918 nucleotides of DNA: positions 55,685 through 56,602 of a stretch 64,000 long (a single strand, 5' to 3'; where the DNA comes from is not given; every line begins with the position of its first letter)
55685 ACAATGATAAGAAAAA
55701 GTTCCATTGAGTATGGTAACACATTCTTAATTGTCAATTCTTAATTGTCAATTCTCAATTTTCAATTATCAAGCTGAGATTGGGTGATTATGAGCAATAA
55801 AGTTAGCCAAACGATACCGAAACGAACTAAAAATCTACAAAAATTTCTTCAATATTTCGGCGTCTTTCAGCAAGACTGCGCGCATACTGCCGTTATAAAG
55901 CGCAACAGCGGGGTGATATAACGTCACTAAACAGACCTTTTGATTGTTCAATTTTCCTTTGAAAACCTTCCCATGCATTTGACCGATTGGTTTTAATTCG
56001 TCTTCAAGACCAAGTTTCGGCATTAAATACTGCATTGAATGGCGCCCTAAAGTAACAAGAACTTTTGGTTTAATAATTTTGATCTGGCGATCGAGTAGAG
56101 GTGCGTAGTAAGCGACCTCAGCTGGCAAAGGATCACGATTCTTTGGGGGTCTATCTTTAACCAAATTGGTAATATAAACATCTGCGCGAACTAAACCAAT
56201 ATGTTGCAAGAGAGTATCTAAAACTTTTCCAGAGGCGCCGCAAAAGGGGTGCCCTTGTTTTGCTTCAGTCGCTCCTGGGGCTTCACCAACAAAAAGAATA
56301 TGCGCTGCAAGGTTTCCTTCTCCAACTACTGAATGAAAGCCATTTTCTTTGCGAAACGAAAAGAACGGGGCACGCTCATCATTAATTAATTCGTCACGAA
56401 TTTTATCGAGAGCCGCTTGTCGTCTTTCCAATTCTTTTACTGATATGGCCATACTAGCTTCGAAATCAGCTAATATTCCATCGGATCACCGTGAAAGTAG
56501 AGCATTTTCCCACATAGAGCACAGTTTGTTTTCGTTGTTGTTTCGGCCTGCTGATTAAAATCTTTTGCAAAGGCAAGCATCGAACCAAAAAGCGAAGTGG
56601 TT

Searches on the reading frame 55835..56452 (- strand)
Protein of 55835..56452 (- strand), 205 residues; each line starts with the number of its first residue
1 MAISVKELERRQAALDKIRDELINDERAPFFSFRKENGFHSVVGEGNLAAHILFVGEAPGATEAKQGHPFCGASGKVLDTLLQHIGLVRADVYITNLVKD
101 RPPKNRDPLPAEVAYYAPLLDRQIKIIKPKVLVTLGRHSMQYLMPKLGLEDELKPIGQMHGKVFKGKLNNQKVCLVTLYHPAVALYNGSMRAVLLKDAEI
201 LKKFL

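Call 33: search_protein_families(library=pfam, proteins=[window:55835-56452:-], max_evalue=0.001)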
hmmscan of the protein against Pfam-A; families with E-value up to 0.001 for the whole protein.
window:55835-56452:- (205 aa): 1 family
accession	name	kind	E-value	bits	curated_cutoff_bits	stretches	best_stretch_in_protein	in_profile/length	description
PF03167.25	UDG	-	2.5e-31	109.1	24.3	1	44-190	2-127/141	Uracil DNA glycosylase superfamily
